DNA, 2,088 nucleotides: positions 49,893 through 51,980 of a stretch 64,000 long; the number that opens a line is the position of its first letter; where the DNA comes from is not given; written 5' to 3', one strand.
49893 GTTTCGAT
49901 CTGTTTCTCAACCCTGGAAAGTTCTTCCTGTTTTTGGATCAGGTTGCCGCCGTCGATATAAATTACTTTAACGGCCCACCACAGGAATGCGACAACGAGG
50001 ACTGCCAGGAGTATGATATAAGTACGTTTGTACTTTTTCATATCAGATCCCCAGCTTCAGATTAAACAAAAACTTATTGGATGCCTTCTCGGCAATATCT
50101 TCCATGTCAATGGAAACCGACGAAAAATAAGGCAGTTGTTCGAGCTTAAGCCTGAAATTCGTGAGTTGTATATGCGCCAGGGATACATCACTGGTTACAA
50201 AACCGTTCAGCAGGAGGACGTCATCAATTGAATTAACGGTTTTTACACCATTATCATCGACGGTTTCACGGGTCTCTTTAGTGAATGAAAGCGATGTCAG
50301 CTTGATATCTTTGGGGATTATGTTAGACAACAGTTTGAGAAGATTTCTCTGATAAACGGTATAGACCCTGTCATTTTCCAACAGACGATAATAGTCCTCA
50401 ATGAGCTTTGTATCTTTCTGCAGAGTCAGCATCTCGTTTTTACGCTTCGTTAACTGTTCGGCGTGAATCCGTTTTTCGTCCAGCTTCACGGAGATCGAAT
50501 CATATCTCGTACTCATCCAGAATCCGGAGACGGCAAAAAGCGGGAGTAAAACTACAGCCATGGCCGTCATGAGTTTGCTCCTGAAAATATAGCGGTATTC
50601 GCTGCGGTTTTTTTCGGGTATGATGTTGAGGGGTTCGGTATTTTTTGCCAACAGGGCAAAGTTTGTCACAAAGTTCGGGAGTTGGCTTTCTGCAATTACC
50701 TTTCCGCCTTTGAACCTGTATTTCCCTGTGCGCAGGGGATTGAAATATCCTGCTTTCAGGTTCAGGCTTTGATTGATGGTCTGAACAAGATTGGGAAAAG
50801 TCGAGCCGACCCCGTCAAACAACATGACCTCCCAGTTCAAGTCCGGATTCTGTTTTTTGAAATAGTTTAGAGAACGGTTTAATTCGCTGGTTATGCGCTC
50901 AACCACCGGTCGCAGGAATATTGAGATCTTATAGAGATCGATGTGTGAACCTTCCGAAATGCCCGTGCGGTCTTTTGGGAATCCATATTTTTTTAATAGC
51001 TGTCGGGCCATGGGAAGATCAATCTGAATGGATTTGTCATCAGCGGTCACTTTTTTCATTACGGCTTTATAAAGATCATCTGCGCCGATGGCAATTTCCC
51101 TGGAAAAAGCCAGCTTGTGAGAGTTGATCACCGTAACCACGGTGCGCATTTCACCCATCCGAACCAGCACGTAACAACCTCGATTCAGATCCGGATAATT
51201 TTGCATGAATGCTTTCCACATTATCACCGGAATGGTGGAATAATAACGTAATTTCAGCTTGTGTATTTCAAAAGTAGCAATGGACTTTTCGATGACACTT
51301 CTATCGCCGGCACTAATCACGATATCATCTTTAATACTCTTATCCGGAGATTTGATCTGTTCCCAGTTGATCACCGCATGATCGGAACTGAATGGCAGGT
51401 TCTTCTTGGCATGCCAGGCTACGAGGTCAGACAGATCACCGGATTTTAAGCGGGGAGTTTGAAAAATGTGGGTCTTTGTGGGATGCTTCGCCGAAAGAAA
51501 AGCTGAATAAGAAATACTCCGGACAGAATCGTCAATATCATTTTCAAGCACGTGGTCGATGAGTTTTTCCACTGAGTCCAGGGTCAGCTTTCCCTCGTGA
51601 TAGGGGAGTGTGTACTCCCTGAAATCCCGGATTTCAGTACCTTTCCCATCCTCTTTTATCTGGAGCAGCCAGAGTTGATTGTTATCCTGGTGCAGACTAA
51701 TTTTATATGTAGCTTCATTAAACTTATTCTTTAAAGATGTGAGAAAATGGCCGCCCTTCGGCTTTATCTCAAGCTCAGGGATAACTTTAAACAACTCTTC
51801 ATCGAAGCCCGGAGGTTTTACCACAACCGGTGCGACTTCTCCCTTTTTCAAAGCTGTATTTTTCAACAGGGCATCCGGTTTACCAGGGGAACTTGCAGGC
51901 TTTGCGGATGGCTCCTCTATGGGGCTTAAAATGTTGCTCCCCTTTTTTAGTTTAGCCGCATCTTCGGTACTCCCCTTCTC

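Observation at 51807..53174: PilM-PilN fusion carries a ~450-aa basic, Pro/Lys/Ala/Glu/Ser/Thr-rich cytoplasmic region punctuated by short Leu-rich helical motifs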

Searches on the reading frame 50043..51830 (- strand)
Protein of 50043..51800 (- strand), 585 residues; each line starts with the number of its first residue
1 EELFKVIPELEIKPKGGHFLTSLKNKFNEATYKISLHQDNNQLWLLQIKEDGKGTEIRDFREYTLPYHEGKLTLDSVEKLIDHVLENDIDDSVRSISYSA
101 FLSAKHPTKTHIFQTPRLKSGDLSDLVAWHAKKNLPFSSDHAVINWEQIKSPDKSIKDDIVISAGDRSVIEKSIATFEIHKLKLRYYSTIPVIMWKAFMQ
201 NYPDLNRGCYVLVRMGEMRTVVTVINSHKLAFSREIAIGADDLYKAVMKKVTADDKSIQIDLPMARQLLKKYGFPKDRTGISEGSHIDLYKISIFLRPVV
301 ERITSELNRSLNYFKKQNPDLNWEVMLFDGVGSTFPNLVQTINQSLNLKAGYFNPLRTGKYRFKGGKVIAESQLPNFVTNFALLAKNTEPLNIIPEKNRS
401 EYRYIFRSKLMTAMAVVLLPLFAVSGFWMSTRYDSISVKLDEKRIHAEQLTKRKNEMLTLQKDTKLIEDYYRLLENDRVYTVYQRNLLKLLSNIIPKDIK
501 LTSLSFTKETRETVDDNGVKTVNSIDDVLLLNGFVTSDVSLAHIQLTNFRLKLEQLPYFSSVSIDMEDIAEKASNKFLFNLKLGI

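Call 9: find_homologous_proteins(query=window:50043-51800:-, max_evalue=0.001)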
Query window:50043-51800:- (585 aa): 31 proteins with E <= 0.001 among 8000 candidates.
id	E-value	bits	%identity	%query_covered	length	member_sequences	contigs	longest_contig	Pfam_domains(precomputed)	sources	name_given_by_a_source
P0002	0.0e+0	1165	89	100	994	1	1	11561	PF11104.15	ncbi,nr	ncbi:MAG: pilus assembly protein PilM, partial [FCB group bacterium]|nr:pilus assembly protein PilM 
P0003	2.0e-184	632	49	100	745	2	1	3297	PF11104.15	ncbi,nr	ncbi:MAG: pilus assembly protein PilM, partial [FCB group bacterium]|nr:pilus assembly protein PilM 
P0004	6.8e-149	515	41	99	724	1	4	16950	PF11104.15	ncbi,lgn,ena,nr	ncbi:MAG: pilus assembly protein PilM [Candidatus Marinimicrobia bacterium]|nr:pilus assembly protei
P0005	2.7e-147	510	42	99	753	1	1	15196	PF11104.15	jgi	-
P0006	1.1e-146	508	42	99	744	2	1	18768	PF11104.15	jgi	-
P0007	5.4e-145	502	42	99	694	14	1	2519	PF11104.15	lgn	-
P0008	1.5e-144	501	42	95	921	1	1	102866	PF11104.15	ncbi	-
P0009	5.3e-144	499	41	99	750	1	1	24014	PF11104.15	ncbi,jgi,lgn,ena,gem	-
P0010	1.6e-143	497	41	99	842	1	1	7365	PF11104.15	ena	-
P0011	4.3e-143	496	41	97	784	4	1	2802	PF11104.15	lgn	-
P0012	3.3e-141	490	41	97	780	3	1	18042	PF11104.15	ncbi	-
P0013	9.3e-141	488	41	98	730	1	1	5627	PF11104.15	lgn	-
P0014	2.5e-140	487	41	97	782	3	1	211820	PF11104.15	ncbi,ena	-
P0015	3.2e-138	480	40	99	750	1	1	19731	PF11104.15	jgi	jgi:Tfp pilus assembly PilM family ATPase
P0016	1.3e-133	465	40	95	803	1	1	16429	PF11104.15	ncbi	ncbi:MAG: pilus assembly protein PilM [Fidelibacterota bacterium]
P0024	2.1e-95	339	33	95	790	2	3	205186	PF11104.15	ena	-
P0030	3.1e-9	54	21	76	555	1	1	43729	PF06723.20,PF14450.13,PF05137.19,PF11104.15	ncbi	ncbi:pilus assembly protein PilM [Candidatus Omnitrophota bacterium]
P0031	9.1e-6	43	22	90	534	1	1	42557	PF14450.13,PF05137.19,PF11104.15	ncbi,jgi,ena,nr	ncbi:MAG: type IV pilus assembly protein PilM [Candidatus Omnitrophica bacterium]|nr:type IV pilus a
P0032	2.9e-5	41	21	90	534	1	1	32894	PF14450.13,PF05137.19,PF11104.15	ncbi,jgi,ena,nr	ncbi:MAG: type IV pilus assembly protein PilM [Candidatus Omnitrophica bacterium]|nr:type IV pilus a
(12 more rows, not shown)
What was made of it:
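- Tried and rejected: I repeated it with the core alone (call 9).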

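Call 15: find_encoding_contigs(protein=P0014, flank=8000, max_places=1)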
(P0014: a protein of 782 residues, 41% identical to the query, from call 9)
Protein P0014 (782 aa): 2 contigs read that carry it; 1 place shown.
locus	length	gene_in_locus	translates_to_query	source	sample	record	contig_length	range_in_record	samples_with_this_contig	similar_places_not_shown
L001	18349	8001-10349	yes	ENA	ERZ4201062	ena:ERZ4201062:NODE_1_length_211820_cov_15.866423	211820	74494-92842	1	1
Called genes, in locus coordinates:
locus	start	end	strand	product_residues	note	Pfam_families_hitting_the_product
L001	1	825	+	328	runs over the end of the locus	PF00515:TPR_1 (faint), PF12895:ANAPC3 (faint), PF13176:TPR_7 (faint), PF13181:TPR_8 (faint), PF13374:TPR_10 (faint), PF13424:TPR_12 (faint), PF13432:TPR_16, PF14559:TPR_19, +6 more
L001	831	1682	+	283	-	PF13428:TPR_14 (faint), PF13512:TPR_18 (faint), PF13174:TPR_6 (faint), PF13525:YfiO (weak), PF05036:SPOR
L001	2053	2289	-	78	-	-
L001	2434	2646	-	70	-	-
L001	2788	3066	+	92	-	-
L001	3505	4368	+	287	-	PF01261:AP_endonuc_2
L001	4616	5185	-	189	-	PF01613:Flavin_Reduct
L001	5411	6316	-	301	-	PF00072:Response_reg, PF00990:GGDEF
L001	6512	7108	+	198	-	PF12728:HTH_17, PF00072:Response_reg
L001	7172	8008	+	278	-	PF01637:ATPase_2 (weak), PF13401:AAA_22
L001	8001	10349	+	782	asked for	PF11104:PilM_2 (weak)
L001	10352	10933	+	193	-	PF04350:PilO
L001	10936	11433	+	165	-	-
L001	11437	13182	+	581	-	PF07660:STN, PF03958:Secretin_N (weak), PF00263:Secretin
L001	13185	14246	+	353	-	PF00437:T2SSE, PF13401:AAA_22 (weak)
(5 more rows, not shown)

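Call 16: find_encoding_contigs(protein=P0024, flank=8000, max_places=1)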
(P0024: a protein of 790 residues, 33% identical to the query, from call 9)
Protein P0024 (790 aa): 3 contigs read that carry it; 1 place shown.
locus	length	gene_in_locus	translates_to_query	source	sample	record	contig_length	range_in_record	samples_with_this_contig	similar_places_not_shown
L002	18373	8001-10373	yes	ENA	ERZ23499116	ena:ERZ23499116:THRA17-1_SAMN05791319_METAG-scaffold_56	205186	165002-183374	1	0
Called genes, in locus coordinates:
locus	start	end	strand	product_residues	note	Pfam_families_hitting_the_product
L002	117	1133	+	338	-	PF08545:ACP_syn_III (faint), PF08541:ACP_syn_III_C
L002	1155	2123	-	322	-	PF01408:GFO_IDH_MocA, PF02894:GFO_IDH_MocA_C, PF22725:GFO_IDH_MocA_C3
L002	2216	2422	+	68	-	-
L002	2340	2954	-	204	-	PF01863:YgjP-like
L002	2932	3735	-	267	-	-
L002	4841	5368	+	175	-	-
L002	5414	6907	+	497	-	PF13374:TPR_10 (faint), PF13424:TPR_12 (weak)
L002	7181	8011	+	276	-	PF01637:ATPase_2, PF13401:AAA_22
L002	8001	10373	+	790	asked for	PF11104:PilM_2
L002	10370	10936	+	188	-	PF04350:PilO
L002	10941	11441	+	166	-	PF23862:CdsD_C (weak)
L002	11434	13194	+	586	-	PF21305:type_II_gspD_N0 (weak), PF03958:Secretin_N (faint), PF00263:Secretin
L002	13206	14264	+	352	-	PF00437:T2SSE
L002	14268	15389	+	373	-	PF00437:T2SSE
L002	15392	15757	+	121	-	PF00072:Response_reg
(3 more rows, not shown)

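Call 17: find_encoding_contigs(protein=P0008, flank=8000, max_places=1)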
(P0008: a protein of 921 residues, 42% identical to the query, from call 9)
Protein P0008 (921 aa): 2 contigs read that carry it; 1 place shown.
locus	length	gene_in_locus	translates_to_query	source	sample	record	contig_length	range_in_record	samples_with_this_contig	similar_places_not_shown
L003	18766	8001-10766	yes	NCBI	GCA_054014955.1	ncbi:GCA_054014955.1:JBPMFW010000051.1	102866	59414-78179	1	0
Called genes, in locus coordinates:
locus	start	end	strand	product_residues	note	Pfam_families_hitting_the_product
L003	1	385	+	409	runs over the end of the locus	PF02321:OEP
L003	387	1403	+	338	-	PF25973:BSH_CzcB, PF25954:Beta-barrel_RND_2, PF25975:CzcB_C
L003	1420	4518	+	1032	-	PF00873:ACR_tran, PF03176:MMPL (faint)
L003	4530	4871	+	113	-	PF00543:P-II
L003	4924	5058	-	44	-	-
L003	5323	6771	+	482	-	PF02386:TrkH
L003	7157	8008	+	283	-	PF01637:ATPase_2 (weak), PF13401:AAA_22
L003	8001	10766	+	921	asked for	PF11104:PilM_2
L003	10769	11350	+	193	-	PF04350:PilO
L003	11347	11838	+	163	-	-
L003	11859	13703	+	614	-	PF07660:STN (faint), PF00263:Secretin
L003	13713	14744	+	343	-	PF00437:T2SSE, PF13401:AAA_22 (weak)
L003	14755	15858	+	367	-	PF00437:T2SSE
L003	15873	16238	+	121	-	PF00072:Response_reg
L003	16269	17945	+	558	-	PF05157:MshEN, PF00437:T2SSE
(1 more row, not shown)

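Call 25: find_homologous_proteins(query=A2, max_evalue=0.00001)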
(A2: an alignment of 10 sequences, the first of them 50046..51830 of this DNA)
Query A2 (10 sequences) (595 aa, profile of the alignment): 29 proteins with E <= 0.00001 among 8000 candidates.
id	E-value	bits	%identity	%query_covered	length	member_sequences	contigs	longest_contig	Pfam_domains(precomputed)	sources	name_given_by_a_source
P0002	2.1e-275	933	89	100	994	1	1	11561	PF11104.15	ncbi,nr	ncbi:MAG: pilus assembly protein PilM, partial [FCB group bacterium]|nr:pilus assembly protein PilM 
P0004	2.6e-273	926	41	99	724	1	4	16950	PF11104.15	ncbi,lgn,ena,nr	ncbi:MAG: pilus assembly protein PilM [Candidatus Marinimicrobia bacterium]|nr:pilus assembly protei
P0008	3.0e-264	896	41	99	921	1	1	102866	PF11104.15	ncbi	-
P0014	4.8e-263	892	40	99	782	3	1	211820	PF11104.15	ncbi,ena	-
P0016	4.9e-261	886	39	99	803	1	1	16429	PF11104.15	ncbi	ncbi:MAG: pilus assembly protein PilM [Fidelibacterota bacterium]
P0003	5.0e-259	879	49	99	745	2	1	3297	PF11104.15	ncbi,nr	ncbi:MAG: pilus assembly protein PilM, partial [FCB group bacterium]|nr:pilus assembly protein PilM 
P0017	3.2e-255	866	39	99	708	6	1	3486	PF11104.15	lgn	-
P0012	3.3e-255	866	40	99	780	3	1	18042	PF11104.15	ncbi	-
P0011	3.0e-253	860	40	99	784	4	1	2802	PF11104.15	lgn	-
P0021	2.4e-247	840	36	96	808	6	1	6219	PF11104.15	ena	-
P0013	2.5e-241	820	41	99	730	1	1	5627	PF11104.15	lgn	-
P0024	2.8e-239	814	33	93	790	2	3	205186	PF11104.15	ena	-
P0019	1.4e-237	808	38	99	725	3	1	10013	PF11104.15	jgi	jgi:Tfp pilus assembly PilM family ATPase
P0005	1.0e-236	805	42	98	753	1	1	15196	PF11104.15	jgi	-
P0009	5.6e-234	796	41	98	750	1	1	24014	PF11104.15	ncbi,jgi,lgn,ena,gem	-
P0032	6.9e-19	86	21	88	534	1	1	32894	PF14450.13,PF05137.19,PF11104.15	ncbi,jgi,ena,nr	ncbi:MAG: type IV pilus assembly protein PilM [Candidatus Omnitrophica bacterium]|nr:type IV pilus a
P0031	2.0e-17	81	22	89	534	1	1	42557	PF14450.13,PF05137.19,PF11104.15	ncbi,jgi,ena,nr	ncbi:MAG: type IV pilus assembly protein PilM [Candidatus Omnitrophica bacterium]|nr:type IV pilus a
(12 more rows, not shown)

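Call 39: search_solved_structures(query=A2, max_evalue=0.01)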
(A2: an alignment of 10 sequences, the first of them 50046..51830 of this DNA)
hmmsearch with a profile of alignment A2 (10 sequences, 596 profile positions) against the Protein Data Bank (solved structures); distinct sequences matched with E-value up to 0.01: 4.
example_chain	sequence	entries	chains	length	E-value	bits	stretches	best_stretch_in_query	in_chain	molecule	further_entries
3jc8_Ma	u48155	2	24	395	6e-25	90.9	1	103-372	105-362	Type IV pilus biogenesis protein PilM | PilM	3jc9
2ych_A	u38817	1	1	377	1.1e-14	57.1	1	120-402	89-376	COMPETENCE PROTEIN PILM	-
5eou_A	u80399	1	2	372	6.3e-12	47.9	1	45-253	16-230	Type 4 fimbrial biogenesis protein PilM,Type 4 fimbrial biogenesis protein PilN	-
5eox_A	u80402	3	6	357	8.6e-12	47.5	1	45-253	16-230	Type 4 fimbrial biogenesis protein PilM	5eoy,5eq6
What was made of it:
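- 50631..51749 (-): PilM actin-like cytoplasmic domain (aa ~498-870). The core profile hits PilM 3jc8, 2ych and 5eou (call 39).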

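Call 40: search_protein_representatives(alignment_id=A2)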
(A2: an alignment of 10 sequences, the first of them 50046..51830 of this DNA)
Query: 10 sequences, 596 profile positions. Proteins with E-value up to 0.001 (for the whole library): 7188; up to 1e-10: 2361; up to 1e-30: 250. The best 150 are listed.
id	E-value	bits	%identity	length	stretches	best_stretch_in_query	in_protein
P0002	6.8e-276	932.9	-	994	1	4-596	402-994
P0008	9.5e-265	896.1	-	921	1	3-595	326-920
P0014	1.5e-263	892.1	-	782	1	3-596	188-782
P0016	1.6e-261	885.5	-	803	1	2-596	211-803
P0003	1.6e-259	878.9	-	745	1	2-596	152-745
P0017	1.0e-255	866.3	-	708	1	4-596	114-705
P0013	8.0e-242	820.4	-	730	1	2-596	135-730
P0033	5.7e-231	784.6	-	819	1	2-595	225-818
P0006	5.2e-229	778.1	-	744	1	2-590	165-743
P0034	1.9e-227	772.9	-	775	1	4-596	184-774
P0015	5.9e-226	768.0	-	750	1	2-594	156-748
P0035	1.8e-225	766.4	-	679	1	2-596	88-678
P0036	1.2e-218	743.9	-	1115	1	3-595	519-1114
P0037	6.9e-217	738.1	-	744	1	6-596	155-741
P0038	4.1e-214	728.9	-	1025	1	3-595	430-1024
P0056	2.9e-80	286.9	-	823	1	48-594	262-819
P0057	1.7e-79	284.4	-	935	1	36-595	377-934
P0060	1.7e-75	271.1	-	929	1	25-593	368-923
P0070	7.9e-67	242.5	-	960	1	20-593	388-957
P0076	2.5e-65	237.6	-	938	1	35-592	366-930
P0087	4.6e-59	216.8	-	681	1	122-595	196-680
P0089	2.2e-58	214.6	-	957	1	18-589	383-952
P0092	1.1e-56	209.0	-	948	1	43-579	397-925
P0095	1.8e-55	205.0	-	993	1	41-594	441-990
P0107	8.8e-53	196.1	-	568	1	37-581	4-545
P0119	5.0e-50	187.0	-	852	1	9-593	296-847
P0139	8.4e-45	169.8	-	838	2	18-256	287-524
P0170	4.2e-39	150.9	-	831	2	125-526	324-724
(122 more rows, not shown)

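Call 44: find_related_loci(query=A2, collection=genome_contigs, flank=6000)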
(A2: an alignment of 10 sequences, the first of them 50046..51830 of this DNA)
Query A2 (595 aa) in genome_contigs; peptide patterns used: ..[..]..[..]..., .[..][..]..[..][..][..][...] (x = any residue, [..] = any of these).
315 stretches matched a pattern; 26 encode a relative of the query (tblastn E <= 1e-3); 26 distinct loci.
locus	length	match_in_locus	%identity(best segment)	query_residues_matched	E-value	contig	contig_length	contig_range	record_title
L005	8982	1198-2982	89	1-595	0e+0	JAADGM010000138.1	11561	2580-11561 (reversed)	MAG: FCB group bacterium isolate M_MetaBat.118 contig-127_13370, whole genome shotgun sequence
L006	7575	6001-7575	75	1-525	0e+0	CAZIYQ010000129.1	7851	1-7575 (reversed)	MAG TPA_asm: uncultured bacterium isolate SRP216583_co1_146 genome assembly, contig: NODE_9425_length_7851_cov_18.818881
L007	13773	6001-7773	40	3-593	1e-162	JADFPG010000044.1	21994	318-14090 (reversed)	MAG: Candidatus Neomarinimicrobiota bacterium isolate B71T3L11 B71T3L11_NODE1963, whole genome shotgun sequence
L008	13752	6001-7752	41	9-593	3e-153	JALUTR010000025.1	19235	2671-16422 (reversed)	MAG: Candidatus Neomarinimicrobiota bacterium isolate 128-326_maxbin2_scaf2bin.003 128-326_scaffold_1141_c1, whole genom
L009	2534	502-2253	41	9-593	2e-161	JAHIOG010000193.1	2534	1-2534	MAG: bacterium isolate KR13_S3.mb.119 KR13_S3.mb.119_k141_187351, whole genome shotgun sequence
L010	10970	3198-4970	40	3-593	1e-148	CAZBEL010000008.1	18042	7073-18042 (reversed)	MAG TPA_asm: uncultured bacterium isolate SRP216583_co1_89 genome assembly, contig: NODE_2556_length_18042_cov_11.685495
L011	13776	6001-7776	40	3-593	1e-148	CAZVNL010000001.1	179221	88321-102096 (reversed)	MAG TPA_asm: uncultured bacterium isolate binchicken_co275_170 genome assembly, contig: NODE_14_length_179221_cov_27.739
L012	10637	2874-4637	39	4-593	3e-141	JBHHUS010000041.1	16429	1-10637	MAG: Fidelibacterota bacterium isolate S.5.sp1_bin.60 NODE_1092_length_16429_cov_8.071821, whole genome shotgun sequence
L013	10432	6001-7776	37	4-593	4e-134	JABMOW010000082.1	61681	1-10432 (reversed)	MAG: Candidatus Neomarinimicrobiota bacterium isolate bin.70 k141_3770720, whole genome shotgun sequence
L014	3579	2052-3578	41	6-513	2e-135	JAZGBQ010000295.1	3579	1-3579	MAG: Candidatus Neomarinimicrobiota bacterium isolate SCS2bin.2 SCS2bin.2_295, whole genome shotgun sequence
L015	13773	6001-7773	40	3-593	4e-157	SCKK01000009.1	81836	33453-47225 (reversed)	Candidatus Neomarinimicrobiota bacterium strain TS1B10-2 T1B10-2_100, whole genome shotgun sequence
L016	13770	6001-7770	35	4-595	2e-116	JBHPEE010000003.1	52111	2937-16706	Candidatus Neomarinimicrobiota bacterium isolate SAG AM-311-E08 NODE_3_length_52111_cov_28.445866, whole genome shotgun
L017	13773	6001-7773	38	6-593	2e-138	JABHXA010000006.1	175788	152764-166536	MAG: Candidatus Neomarinimicrobiota bacterium isolate SI047_bin25 SI047_bin25_Ctg6, whole genome shotgun sequence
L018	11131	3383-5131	31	8-593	2e-97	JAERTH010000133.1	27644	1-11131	MAG: Candidatus Neomarinimicrobiota bacterium isolate BH27 c_000000006733, whole genome shotgun sequence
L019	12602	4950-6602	32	43-595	2e-95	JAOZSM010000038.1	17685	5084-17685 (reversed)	MAG: Candidatus Neomarinimicrobiota bacterium isolate GMC6.metabat2.199 GMC6_2676_length_17685_cov_8.702609, whole genom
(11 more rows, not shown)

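Call 45: find_encoding_contigs(protein=P0070, flank=6000, max_places=1)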
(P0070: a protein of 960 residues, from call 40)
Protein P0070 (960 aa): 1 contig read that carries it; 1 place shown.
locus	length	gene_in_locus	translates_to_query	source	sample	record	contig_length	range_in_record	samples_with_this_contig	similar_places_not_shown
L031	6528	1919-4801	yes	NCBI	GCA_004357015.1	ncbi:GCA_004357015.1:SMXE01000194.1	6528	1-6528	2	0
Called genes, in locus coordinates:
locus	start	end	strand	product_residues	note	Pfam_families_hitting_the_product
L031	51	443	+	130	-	PF18962:Por_Secre_tail (faint), PF13860:FlgD_ig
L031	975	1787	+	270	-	PF00005:ABC_tran, PF02463:SMC_N (weak), PF13304:AAA_21 (faint)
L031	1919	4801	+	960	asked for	PF11104:PilM_2, PF14450:FtsA (weak)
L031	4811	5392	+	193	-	PF04350:PilO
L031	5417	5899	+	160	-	-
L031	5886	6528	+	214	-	?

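Call 47: find_encoding_contigs(protein=P0092, flank=6000, max_places=1)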
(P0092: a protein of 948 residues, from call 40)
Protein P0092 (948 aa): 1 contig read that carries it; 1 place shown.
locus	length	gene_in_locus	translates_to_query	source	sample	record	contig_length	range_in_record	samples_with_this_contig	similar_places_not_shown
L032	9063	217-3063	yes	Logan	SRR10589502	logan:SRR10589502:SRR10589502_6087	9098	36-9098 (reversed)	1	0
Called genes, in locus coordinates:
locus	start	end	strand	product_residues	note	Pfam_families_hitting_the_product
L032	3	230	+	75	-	?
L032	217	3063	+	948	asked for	PF11104:PilM_2, PF06723:MreB_Mbl (weak), PF14450:FtsA (weak), PF11104:PilM_2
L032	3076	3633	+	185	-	PF04350:PilO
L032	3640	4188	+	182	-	PF23862:CdsD_C, PF16537:T2SSB (faint)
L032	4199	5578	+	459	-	PF07660:STN, PF03958:Secretin_N (weak), PF00263:Secretin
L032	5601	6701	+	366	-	PF00437:T2SSE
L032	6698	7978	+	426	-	-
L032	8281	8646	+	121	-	PF00072:Response_reg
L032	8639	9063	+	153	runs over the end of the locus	?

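Call 48: find_encoding_contigs(protein=P0095, flank=6000, max_places=1)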
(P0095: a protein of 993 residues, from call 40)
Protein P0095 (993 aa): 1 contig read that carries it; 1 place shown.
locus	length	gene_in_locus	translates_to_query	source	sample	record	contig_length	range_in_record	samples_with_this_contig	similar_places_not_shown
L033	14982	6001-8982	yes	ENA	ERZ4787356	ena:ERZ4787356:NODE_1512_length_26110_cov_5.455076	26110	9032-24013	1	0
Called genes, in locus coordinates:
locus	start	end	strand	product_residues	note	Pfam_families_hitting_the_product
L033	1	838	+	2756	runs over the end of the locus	PF17803:Cadherin_4 (faint), PF05345:He_PIG (weak), PF17963:Big_9 (weak), PF05345:He_PIG, PF00041:fn3 (weak), PF13585:CHU_C (weak), PF18962:Por_Secre_tail (weak), PF13860:FlgD_ig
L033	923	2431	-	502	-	PF03264:Cytochrom_NNT, PF14522:Cytochrome_C7 (faint), PF14537:Cytochrom_c3_2 (faint)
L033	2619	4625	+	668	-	PF00072:Response_reg, PF00512:HisKA, PF02518:HATPase_c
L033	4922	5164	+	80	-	PF13411:MerR_1, PF00376:MerR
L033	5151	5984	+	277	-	PF20703:nSTAND1, PF01637:ATPase_2, PF05621:TniB (weak), PF13401:AAA_22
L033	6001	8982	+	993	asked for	PF11104:PilM_2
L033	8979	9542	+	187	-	PF04350:PilO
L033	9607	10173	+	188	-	PF23862:CdsD_C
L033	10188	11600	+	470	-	PF07660:STN (weak), PF03958:Secretin_N (faint), PF00263:Secretin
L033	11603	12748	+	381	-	PF00437:T2SSE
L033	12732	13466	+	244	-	PF01476:LysM (weak)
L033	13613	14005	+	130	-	PF00072:Response_reg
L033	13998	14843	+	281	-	PF06750:A24_N_bact, PF01478:Peptidase_A24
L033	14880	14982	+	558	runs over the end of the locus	PF05157:MshEN, PF00437:T2SSE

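Call 49: find_encoding_contigs(protein=P0170, flank=6000, max_places=1)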
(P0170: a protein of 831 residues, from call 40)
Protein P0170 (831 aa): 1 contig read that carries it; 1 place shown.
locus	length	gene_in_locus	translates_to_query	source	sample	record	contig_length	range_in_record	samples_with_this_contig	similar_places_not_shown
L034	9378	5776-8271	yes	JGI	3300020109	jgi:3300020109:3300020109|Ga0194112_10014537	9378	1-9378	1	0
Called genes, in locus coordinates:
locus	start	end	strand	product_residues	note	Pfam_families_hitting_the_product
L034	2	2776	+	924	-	?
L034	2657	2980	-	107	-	-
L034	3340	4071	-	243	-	-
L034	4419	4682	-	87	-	-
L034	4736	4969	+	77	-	PF13411:MerR_1, PF00376:MerR (weak)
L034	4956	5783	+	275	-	PF20703:nSTAND1, PF01637:ATPase_2 (weak), PF13191:AAA_16 (faint), PF13401:AAA_22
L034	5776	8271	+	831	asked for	PF11104:PilM_2, PF06723:MreB_Mbl (faint), PF14450:FtsA (weak)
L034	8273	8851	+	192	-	PF04350:PilO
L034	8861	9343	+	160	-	PF16537:T2SSB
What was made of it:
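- Three distantly related loci, L032-L034, show the same arrangement (calls 47-49).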
